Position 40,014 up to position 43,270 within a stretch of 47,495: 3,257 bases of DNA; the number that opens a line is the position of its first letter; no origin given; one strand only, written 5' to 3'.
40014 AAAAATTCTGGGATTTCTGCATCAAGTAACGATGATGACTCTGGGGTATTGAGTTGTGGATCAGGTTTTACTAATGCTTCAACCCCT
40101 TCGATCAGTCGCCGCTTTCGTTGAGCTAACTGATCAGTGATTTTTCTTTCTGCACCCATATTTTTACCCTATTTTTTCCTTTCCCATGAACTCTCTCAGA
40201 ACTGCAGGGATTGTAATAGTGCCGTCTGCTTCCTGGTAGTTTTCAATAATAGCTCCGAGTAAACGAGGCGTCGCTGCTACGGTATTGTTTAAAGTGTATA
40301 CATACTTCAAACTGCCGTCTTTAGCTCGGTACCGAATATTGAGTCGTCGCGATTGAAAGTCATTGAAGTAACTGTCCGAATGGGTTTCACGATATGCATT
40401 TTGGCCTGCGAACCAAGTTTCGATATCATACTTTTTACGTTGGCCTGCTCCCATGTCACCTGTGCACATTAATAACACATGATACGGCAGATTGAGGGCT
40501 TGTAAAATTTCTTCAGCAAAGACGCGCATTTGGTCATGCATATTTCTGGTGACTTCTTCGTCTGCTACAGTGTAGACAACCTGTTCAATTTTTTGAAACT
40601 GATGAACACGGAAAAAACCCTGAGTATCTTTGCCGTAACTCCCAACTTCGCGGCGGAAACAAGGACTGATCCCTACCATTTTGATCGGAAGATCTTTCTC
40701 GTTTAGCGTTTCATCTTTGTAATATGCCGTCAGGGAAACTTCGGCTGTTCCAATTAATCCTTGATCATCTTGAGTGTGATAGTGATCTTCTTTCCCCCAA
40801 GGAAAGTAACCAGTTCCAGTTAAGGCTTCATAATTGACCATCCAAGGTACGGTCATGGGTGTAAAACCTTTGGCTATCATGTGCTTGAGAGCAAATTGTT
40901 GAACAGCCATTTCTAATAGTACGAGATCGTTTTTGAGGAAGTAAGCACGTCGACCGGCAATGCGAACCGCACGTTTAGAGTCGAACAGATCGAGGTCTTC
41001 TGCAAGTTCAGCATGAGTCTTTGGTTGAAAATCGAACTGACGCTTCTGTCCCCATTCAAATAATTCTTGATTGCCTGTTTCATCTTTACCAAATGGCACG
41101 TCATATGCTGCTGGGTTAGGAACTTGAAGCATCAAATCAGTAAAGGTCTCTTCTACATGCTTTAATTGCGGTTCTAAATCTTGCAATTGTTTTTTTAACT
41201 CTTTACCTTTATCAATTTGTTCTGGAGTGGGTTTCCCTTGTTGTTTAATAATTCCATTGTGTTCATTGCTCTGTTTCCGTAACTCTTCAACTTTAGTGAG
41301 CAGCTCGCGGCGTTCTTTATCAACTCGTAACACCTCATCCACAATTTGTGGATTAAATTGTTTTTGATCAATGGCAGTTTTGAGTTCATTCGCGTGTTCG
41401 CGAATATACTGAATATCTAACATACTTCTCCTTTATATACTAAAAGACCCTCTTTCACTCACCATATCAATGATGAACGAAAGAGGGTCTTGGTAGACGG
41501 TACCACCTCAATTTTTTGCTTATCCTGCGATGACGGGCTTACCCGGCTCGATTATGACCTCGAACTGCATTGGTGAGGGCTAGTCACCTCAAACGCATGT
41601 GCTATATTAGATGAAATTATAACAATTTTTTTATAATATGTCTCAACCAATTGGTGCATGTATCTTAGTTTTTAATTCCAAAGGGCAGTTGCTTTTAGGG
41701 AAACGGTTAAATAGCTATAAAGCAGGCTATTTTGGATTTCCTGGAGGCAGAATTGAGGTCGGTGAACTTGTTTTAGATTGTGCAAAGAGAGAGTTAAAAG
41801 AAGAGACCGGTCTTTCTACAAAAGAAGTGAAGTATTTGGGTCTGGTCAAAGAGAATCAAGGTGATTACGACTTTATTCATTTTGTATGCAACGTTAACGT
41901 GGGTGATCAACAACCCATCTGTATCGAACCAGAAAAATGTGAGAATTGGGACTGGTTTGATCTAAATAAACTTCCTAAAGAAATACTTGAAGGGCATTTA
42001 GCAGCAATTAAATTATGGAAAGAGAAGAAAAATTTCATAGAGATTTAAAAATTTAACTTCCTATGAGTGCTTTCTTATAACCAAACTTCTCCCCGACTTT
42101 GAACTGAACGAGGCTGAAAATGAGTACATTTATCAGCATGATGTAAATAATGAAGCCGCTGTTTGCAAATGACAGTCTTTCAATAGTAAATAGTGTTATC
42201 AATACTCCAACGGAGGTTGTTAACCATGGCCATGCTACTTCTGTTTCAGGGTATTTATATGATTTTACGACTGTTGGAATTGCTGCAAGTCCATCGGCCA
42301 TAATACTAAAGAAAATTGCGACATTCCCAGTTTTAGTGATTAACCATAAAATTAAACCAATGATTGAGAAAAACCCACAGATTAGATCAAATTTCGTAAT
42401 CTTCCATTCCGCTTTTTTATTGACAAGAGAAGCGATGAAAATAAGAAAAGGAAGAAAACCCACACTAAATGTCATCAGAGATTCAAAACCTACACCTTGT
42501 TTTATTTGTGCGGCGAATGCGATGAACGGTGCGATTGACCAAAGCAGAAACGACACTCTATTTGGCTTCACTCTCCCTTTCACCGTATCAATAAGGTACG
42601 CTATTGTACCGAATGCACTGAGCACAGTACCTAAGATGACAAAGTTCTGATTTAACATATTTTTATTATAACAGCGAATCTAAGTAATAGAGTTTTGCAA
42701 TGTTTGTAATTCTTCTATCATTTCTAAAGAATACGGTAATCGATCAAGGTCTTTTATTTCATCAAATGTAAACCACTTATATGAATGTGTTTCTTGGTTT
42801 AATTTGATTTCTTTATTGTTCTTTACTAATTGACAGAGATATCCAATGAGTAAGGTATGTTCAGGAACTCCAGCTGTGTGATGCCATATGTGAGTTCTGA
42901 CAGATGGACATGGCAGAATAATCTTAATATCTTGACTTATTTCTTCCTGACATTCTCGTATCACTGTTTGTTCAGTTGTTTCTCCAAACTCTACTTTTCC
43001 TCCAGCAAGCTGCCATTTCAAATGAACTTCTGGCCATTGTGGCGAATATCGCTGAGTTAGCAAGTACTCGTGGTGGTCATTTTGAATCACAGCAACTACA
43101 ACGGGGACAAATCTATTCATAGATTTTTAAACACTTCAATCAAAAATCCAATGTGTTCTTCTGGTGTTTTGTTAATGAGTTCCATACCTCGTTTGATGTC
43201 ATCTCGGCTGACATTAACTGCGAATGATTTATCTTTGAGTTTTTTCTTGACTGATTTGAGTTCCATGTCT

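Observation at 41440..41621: serS T-box with an ultrashort Stem I and an apical Ser specifier driving a terminator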

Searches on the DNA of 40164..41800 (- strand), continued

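Call 63: search_with_rna_model(model_id=R1, sources=[L060, L061, L062, L063, L064, L065, L066, L067, L068, L069, L070, L071, L072, L073, L074, L075, L076, L077, L078, L079, L080, L081, L082, L083, L084, L085, L086, L087, L088, L089, L090, L091, L092, L093, L094, L095, L096, L097, L098, L099, L100, L101, L102, L103, L104, L105, L106, L107, L108, L109, L110, L111, L112, L113, L114, L115, L116, L117, L118, L119, L120, L121, L122, L123, L124, L125, L126, L127, L128, L129, L130, L131, L132, L133, L134, L135, L136, L137, L138, L139, L140, L141, L142, L143, L144, L145, L146, L147, L148, L149, L150, L151, L152, L153, L154, L155, L156, L157, L158, L159], max_evalue=0.01)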
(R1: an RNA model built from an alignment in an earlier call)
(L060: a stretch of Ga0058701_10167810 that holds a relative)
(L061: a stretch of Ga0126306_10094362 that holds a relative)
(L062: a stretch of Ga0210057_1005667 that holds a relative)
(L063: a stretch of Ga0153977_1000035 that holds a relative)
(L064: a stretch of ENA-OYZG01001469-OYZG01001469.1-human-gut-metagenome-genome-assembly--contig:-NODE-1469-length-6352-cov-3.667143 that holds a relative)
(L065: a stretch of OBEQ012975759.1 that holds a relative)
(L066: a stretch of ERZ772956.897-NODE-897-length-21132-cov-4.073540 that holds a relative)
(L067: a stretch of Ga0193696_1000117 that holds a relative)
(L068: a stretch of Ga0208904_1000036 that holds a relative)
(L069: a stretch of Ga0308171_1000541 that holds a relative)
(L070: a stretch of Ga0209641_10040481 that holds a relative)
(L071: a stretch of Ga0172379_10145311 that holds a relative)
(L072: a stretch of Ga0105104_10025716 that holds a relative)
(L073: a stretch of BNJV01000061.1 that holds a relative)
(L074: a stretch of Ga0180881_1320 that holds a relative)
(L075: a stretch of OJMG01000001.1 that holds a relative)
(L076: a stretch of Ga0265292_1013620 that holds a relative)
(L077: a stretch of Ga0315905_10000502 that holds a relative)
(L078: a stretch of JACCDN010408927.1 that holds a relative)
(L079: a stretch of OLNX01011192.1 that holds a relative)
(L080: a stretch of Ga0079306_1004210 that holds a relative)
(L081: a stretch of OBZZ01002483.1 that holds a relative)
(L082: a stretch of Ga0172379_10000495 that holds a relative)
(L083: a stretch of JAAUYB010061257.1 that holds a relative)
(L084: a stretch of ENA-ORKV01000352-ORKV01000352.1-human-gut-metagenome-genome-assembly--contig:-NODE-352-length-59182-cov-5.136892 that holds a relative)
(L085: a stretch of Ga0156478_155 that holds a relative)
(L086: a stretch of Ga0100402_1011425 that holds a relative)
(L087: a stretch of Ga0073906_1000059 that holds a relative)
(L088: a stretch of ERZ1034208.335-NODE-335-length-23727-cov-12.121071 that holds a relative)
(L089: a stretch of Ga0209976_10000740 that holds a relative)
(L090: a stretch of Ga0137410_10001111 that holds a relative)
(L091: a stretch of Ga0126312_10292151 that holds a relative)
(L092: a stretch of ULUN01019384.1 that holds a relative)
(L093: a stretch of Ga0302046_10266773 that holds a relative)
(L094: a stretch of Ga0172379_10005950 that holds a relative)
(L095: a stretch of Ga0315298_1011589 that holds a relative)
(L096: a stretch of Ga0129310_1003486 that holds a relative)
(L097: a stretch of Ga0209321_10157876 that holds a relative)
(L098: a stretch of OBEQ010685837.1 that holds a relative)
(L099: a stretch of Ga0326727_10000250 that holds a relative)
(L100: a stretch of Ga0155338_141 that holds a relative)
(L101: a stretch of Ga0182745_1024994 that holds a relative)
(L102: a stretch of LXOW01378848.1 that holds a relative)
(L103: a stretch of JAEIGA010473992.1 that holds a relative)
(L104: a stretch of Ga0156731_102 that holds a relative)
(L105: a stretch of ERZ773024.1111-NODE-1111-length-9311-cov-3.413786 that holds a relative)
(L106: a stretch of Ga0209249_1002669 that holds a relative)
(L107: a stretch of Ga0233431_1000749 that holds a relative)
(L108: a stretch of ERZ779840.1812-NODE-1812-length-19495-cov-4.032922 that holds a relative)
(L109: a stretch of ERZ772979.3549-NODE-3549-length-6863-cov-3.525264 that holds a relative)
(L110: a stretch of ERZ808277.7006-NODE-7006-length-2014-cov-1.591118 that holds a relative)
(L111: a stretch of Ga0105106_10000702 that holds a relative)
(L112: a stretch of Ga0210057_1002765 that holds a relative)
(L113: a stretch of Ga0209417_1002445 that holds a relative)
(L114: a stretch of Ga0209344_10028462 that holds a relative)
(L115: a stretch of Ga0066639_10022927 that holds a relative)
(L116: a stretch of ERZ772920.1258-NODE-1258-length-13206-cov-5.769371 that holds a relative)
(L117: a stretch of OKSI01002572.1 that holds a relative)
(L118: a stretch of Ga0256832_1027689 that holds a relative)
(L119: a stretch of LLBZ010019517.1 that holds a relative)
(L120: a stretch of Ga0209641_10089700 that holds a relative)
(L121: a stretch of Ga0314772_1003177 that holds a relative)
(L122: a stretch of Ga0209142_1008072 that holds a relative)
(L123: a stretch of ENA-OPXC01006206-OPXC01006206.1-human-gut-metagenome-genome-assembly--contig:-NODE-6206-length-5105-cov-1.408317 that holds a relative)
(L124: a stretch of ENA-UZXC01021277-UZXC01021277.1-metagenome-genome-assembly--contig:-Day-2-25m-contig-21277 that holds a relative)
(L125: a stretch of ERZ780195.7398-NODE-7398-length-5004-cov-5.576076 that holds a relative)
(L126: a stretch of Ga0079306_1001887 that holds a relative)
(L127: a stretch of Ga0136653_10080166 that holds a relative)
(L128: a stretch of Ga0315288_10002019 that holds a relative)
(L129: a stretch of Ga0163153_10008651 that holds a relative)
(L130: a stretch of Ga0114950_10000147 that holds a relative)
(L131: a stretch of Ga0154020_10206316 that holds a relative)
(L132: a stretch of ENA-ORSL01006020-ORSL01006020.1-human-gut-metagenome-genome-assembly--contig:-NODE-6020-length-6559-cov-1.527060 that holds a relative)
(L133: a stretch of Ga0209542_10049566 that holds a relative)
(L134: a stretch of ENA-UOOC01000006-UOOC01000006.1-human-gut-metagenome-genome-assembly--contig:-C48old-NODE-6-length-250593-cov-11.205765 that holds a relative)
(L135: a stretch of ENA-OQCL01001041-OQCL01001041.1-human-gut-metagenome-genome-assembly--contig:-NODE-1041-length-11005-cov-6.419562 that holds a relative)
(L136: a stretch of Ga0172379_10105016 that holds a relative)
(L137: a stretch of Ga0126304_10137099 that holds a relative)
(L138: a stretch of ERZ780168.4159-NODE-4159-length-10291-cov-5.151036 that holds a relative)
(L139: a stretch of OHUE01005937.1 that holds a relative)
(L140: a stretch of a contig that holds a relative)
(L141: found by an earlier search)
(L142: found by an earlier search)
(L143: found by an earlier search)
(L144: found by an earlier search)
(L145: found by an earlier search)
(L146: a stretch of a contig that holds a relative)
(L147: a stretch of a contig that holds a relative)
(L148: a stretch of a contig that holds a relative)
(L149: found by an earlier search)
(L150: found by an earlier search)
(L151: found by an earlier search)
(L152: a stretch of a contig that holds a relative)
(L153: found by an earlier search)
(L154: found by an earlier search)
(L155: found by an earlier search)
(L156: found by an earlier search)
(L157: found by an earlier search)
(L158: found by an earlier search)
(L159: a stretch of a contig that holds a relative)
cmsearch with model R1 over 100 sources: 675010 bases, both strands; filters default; matches with E-value up to 0.01: 43.
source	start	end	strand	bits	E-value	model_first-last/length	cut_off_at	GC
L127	1307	1411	+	104.2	2.2e-21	1-104/104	no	0.51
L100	1043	1147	-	100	2.1e-20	1-104/104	no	0.53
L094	5118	5216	+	84.7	7.3e-17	1-104/104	no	0.56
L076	2355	2455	+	75.9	7.8e-15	1-104/104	no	0.56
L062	1379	1485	-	75.4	1.1e-14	1-104/104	no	0.46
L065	902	1003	-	69.8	2e-13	1-104/104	no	0.48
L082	2318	2426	-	66.7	1.1e-12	1-104/104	no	0.49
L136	2015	2109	-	65.5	2.1e-12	1-104/104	no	0.56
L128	12870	12982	-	64.9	2.9e-12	1-104/104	no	0.5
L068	3521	3654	+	63.4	6.5e-12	1-104/104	no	0.4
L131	1654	1768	-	62.2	1.2e-11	1-104/104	no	0.49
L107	1342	1460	+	57.2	1.8e-10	1-104/104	no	0.47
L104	1550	1658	+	57.1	1.8e-10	1-104/104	no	0.51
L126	7994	8112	-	56.2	2.9e-10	1-104/104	no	0.51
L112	5971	6082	+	55.3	4.7e-10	1-104/104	no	0.5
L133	4418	4526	-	55.1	5.4e-10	1-104/104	no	0.5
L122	540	689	-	54.4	7.7e-10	1-104/104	no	0.43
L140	1282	1400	-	54.4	7.9e-10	1-104/104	no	0.48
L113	5032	5139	+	54.2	8.8e-10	1-104/104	no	0.44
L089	2674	2785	+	52.2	2.5e-09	1-104/104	no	0.49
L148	11008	11127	+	51.9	3e-09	1-104/104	no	0.41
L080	2904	3029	-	48.5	1.8e-08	1-104/104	no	0.43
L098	540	661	-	48.2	2.1e-08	1-104/104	no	0.43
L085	5562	5666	-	47.7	2.8e-08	1-104/104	no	0.53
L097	384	513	+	47.4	3.2e-08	1-104/104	no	0.5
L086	40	157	+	47.2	3.7e-08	1-104/104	no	0.44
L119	2710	2826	+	44.1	1.9e-07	1-104/104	no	0.48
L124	1014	1095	-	40.1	1.6e-06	1-104/104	no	0.43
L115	4299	4415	-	39.7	2e-06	1-104/104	no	0.46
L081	1937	2057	+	39.4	2.3e-06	1-104/104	no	0.55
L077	9013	9128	+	38.7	3.4e-06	1-104/104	no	0.61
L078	4409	4499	+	37.4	6.8e-06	4-81/104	no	0.41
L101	806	932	+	37.1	8.3e-06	1-104/104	no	0.57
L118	1758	1892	-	35.1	2.4e-05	1-104/104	no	0.43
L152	8048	8159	+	33.1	6.9e-05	4-82/104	no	0.59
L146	205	341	-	30.9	0.00022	1-104/104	no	0.42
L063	14768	14880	-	30.8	0.00024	4-82/104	no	0.6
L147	5709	5833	+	27.7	0.0012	1-104/104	no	0.57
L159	689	813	+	27.5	0.0013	1-104/104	no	0.58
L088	8734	8865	+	26.2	0.0028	1-104/104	no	0.58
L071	1583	1689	+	26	0.0031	1-104/104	no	0.5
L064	4437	4529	+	25.1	0.005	4-80/104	no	0.66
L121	3340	3478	-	24.6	0.0064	1-104/104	no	0.55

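Call 67: search_with_rna_model(model_id=R1, sources=[window, L001, L002, L003, L005, L006, L008, L009, L010, L011, L012, L017, L018, L020, L021, L024, L032, L034, L040, L045, L048, L050, L056, L062, L065, L068, L071, L076, L078, L080, L082, L085, L086, L089, L094, L097, L098, L100, L104, L107, L112, L113, L115, L118, L119, L122, L124, L126, L127, L128, L131, L133, L136, L140, L146, L148, L160, L161, L162, L163, L164, L165, L166, L167, L168, L169, L170, L171, L172, L173, L174, L175, L176, L177, L178, L179], max_evalue=0.001, make_alignment=true)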
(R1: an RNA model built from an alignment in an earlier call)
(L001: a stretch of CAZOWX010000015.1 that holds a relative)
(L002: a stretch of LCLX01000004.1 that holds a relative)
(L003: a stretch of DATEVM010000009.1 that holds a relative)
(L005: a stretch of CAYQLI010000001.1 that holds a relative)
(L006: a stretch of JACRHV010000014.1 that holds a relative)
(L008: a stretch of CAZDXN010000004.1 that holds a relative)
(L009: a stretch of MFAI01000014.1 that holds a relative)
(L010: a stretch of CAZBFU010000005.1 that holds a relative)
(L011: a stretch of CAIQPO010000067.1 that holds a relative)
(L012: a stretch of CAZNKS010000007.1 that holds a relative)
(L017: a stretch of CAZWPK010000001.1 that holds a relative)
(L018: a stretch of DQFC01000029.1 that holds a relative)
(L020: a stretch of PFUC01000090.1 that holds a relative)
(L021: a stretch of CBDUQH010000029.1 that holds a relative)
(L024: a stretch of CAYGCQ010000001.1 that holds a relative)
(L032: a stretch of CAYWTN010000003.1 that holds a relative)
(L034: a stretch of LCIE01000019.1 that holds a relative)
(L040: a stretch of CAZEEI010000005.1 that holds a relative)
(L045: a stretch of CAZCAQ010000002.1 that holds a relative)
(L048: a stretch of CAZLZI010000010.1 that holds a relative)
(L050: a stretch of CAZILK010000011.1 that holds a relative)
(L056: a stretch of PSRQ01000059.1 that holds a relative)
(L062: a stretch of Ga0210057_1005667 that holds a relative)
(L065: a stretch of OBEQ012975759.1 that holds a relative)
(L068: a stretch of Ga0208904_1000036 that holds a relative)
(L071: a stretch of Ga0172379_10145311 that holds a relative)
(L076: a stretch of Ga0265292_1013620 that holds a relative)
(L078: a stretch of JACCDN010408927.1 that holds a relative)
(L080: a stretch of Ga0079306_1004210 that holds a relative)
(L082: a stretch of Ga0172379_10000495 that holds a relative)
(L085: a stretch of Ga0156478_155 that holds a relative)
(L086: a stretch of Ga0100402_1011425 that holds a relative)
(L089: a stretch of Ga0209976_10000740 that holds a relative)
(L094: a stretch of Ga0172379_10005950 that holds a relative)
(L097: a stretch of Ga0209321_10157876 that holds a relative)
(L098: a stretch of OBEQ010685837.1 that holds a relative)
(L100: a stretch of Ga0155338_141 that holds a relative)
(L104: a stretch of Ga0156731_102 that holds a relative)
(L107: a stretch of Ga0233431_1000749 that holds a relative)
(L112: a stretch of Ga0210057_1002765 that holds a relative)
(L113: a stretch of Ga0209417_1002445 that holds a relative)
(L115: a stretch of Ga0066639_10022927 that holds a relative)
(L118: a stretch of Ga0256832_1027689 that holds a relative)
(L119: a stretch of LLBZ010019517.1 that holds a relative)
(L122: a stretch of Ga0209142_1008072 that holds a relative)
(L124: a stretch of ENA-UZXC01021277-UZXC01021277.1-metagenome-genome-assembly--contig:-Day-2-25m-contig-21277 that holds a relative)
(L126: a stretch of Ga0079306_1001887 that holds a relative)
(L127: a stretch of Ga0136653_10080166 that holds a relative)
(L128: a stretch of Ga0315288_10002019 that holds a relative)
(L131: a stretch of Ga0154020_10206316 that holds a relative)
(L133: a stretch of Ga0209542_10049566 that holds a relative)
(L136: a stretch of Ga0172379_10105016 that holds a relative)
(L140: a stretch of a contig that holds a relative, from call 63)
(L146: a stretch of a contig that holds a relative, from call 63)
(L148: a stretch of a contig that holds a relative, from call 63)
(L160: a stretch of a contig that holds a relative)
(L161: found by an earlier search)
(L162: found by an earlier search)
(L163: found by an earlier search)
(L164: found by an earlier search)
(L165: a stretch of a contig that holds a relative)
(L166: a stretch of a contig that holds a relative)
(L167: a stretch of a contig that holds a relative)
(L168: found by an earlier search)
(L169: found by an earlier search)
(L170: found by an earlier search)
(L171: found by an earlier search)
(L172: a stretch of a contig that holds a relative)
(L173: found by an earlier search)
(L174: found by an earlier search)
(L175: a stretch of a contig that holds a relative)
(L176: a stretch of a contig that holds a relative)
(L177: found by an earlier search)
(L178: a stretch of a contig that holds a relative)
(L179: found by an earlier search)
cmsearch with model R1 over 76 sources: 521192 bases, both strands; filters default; matches with E-value up to 0.001: 63.
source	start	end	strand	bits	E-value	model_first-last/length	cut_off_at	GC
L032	1336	1439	+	104.3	1.6e-21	1-104/104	no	0.56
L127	1307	1411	+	104.2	1.7e-21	1-104/104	no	0.51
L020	1301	1406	+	102.6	3.9e-21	1-104/104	no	0.45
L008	1288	1392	+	100.6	1.1e-20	1-104/104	no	0.5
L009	1299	1403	+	100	1.6e-20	1-104/104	no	0.53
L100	1043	1147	-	100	1.6e-20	1-104/104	no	0.53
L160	10979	11084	-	98.6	3.4e-20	1-104/104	no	0.43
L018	1304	1407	+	96.6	9.5e-20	1-104/104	no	0.5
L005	1320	1425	+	94.5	2.9e-19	1-104/104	no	0.55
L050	1317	1421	+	92.8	7.4e-19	1-104/104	no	0.49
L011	1313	1416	+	92.4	9.4e-19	1-104/104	no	0.48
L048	60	166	+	89.1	5.2e-18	1-104/104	no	0.47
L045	1316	1422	+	89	5.6e-18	1-104/104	no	0.5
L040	1315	1415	+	88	9.5e-18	1-104/104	no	0.57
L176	8646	8753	-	87.1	1.5e-17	1-104/104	no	0.46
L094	5118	5216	+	84.7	5.7e-17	1-104/104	no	0.56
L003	1341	1441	+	84.1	7.6e-17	1-104/104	no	0.53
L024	1313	1416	+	81.2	3.6e-16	1-104/104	no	0.49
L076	2355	2455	+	75.9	6e-15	1-104/104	no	0.56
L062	1379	1485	-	75.4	8.2e-15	1-104/104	no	0.46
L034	1276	1400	+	72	4.9e-14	1-104/104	no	0.5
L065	902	1003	-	69.8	1.6e-13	1-104/104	no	0.48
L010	1344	1453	+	69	2.4e-13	1-104/104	no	0.46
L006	894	992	+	68.5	3.3e-13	1-104/104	no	0.63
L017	1071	1172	+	67.7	5e-13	1-104/104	no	0.43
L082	2318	2426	-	66.7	8.3e-13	1-104/104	no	0.49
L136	2015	2109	-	65.5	1.6e-12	1-104/104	no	0.56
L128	12870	12982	-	64.9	2.3e-12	1-104/104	no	0.5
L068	3521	3654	+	63.4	5e-12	1-104/104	no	0.4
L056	973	1077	+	62.9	6.6e-12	1-104/104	no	0.49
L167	10608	10721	-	62.6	7.7e-12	1-104/104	no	0.53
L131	1654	1768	-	62.2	9.5e-12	1-104/104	no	0.49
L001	1135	1239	+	60.9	1.9e-11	1-104/104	no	0.53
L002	1290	1385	+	57.3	1.3e-10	1-104/104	no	0.59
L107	1342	1460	+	57.2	1.4e-10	1-104/104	no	0.47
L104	1550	1658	+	57.1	1.4e-10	1-104/104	no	0.51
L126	7994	8112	-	56.2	2.3e-10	1-104/104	no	0.51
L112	5971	6082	+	55.3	3.7e-10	1-104/104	no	0.5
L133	4418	4526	-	55.1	4.2e-10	1-104/104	no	0.5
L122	540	689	-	54.4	5.9e-10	1-104/104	no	0.43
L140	1282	1400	-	54.4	6.1e-10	1-104/104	no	0.48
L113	5032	5139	+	54.2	6.8e-10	1-104/104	no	0.44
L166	8865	8977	+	52.2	1.9e-09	1-104/104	no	0.49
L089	2674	2785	+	52.2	2e-09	1-104/104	no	0.49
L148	11008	11127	+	51.9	2.3e-09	1-104/104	no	0.41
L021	627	724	+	51.5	2.9e-09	1-104/104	no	0.5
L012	1054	1150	+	50.6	4.5e-09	1-104/104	no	0.51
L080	2904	3029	-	48.5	1.4e-08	1-104/104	no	0.43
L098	540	661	-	48.2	1.6e-08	1-104/104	no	0.43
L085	5562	5666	-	47.7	2.2e-08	1-104/104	no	0.53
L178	7126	7225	-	47.6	2.3e-08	1-104/104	no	0.62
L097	384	513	+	47.4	2.5e-08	1-104/104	no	0.5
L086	40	157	+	47.2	2.8e-08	1-104/104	no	0.44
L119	2710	2826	+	44.1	1.5e-07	1-104/104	no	0.48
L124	1014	1095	-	40.1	1.2e-06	1-104/104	no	0.43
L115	4299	4415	-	39.7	1.6e-06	1-104/104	no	0.46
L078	4409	4499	+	37.4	5.2e-06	4-81/104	no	0.41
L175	1791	1914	+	37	6.7e-06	1-104/104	no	0.44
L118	1758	1892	-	35.1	1.8e-05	1-104/104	no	0.43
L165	7760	7874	-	32.2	8.7e-05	1-104/104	no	0.65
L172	5953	6067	-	31.6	0.00012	1-104/104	no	0.66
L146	205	341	-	30.9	0.00017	1-104/104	no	0.42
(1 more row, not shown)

Alignment A4: 63 matches aligned to the model, 221 columns, each read 5' to 3' on its own strand. Consensus structure (alignment columns), stored with it:
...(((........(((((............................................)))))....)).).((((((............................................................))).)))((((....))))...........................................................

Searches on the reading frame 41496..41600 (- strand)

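Call 55: search_protein_families(library=ncbifam, proteins=[L148:11229-13034:+], max_evalue=1e-10)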
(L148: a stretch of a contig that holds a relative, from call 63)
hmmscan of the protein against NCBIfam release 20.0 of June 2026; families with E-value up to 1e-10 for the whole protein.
L148:11229-13034:+ (602 aa): 4 families
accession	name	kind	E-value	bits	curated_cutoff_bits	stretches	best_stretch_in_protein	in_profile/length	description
TIGR00456.1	argS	equivalog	8.8e-131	437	261.65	1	4-602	2-569/569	arginine--tRNA ligase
NF002446.0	PRK01611.3-3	equivalog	1.1e-82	278.4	399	2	213-602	254-636/636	arginine--tRNA ligase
NF002447.0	PRK01611.3-4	equivalog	1.4e-79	268.2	460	2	344-602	354-613/613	arginine--tRNA ligase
NF045898.1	ArgS_rel_codon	equivalog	6.3e-27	94.9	340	2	15-187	18-158/327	ArgS-related anticodon-binding protein NrtL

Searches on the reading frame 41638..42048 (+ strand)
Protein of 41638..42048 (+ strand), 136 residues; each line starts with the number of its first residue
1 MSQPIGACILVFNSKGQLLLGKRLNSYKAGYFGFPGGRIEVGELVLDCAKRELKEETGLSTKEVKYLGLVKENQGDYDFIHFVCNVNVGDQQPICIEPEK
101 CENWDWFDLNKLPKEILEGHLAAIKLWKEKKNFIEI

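Call 10: search_protein_families(library=pfam, proteins=[window:41638-42048:+])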
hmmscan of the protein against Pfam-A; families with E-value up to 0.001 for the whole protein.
window:41638-42048:+ (136 aa): 2 families
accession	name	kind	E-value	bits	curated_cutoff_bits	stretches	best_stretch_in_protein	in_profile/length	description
PF00293.34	NUDIX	-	6.1e-23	81.8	21.1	1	4-117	3-124/134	NUDIX domain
PF14815.12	NUDIX_4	-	3.1e-05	24.2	35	1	8-114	2-100/113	NUDIX domain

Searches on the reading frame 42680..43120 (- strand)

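Call 10: search_protein_families(library=pfam, proteins=[window:42680-43120:-])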
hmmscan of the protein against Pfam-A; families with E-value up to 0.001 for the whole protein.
window:42680-43120:- (146 aa): 2 families
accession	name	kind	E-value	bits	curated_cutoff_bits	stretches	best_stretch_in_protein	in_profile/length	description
PF00293.34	NUDIX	-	2e-19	70.4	21.1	1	5-129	3-125/134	NUDIX domain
PF14815.12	NUDIX_4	-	1.2e-05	25.5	35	1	8-125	1-101/113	NUDIX domain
